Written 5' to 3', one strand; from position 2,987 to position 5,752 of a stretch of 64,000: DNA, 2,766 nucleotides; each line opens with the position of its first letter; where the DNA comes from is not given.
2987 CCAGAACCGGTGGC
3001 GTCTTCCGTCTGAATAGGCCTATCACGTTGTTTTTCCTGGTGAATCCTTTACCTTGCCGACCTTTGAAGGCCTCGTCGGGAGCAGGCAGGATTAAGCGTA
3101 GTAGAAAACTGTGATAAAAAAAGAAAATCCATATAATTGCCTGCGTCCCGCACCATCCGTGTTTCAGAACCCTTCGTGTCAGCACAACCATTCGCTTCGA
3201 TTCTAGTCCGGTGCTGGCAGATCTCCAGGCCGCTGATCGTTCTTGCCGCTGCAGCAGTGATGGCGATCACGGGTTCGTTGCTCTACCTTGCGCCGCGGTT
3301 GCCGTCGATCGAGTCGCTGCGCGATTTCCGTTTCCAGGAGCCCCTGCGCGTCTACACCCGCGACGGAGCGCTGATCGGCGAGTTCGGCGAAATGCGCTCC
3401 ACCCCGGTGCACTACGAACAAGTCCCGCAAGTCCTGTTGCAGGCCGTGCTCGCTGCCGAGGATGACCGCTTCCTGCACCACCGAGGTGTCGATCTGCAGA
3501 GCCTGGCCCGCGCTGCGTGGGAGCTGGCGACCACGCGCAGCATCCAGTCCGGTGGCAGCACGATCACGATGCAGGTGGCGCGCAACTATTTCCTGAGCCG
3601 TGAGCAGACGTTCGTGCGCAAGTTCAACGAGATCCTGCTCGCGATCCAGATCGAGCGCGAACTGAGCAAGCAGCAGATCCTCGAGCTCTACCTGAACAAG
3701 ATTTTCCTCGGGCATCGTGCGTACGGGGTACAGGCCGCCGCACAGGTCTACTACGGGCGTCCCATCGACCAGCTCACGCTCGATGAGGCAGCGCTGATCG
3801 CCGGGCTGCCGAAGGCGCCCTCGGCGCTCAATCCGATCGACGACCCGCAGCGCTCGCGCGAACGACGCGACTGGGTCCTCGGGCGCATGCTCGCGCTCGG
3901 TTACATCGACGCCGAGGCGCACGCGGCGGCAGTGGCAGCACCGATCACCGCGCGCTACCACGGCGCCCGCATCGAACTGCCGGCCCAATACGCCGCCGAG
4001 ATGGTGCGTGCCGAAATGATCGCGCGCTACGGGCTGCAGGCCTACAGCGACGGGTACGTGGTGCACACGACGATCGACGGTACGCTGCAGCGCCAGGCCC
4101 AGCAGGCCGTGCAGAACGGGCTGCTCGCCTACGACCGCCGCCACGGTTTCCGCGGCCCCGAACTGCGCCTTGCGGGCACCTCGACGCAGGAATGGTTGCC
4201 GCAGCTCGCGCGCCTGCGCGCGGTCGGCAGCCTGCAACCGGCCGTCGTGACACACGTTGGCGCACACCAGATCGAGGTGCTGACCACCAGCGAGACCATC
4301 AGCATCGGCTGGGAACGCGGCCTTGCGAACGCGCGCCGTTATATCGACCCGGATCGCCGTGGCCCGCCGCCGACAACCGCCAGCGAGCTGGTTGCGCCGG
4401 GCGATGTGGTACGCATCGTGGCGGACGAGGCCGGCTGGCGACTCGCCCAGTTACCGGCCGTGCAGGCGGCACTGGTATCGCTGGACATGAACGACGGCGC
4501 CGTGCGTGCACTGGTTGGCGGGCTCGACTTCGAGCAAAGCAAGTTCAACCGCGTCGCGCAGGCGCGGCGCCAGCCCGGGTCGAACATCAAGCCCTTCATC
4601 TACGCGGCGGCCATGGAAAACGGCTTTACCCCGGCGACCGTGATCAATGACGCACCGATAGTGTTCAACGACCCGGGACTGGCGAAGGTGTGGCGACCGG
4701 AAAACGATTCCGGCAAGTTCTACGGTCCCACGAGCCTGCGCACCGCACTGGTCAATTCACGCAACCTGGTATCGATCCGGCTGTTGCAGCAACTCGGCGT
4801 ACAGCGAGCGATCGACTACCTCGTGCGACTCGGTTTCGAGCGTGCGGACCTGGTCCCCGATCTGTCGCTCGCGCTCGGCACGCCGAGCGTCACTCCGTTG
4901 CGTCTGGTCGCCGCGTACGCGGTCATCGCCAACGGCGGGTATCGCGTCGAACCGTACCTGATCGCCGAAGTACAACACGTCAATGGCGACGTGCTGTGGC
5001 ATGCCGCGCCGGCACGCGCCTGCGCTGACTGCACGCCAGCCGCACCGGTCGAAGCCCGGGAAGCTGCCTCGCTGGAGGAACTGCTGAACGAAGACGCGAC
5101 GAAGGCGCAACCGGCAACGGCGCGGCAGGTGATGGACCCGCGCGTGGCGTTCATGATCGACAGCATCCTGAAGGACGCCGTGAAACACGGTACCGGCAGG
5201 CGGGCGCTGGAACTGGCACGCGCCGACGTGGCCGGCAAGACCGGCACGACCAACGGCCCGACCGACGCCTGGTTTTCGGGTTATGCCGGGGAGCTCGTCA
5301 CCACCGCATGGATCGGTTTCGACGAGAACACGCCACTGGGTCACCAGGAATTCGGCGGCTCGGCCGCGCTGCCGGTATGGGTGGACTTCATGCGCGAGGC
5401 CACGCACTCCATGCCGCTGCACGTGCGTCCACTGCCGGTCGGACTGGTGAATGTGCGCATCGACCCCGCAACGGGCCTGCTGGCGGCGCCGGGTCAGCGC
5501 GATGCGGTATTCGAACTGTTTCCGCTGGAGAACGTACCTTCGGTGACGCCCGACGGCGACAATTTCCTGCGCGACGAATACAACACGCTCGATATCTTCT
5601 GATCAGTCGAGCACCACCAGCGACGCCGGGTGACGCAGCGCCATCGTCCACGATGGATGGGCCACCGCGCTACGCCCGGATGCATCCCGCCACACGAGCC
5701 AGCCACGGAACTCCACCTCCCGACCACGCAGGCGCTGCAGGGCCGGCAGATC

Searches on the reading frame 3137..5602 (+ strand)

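Call 77: search_protein_families(library=pfam, proteins=[window:3137-5602:+], max_evalue=0.00001)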
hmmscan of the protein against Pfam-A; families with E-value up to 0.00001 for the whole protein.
window:3137-5602:+ (821 aa): 3 families
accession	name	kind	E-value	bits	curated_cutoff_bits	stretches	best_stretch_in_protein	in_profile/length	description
PF00912.28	Transgly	-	4.7e-64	215.5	27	1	77-251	2-177/178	Transglycosylase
PF00905.27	Transpeptidase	-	4.6e-32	111.9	22.1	1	446-717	3-265/299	Penicillin binding protein transpeptidase domain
PF17092.11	PCB_OB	-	2.3e-20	73.9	27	1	338-442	1-111/111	Penicillin-binding protein OB-like domain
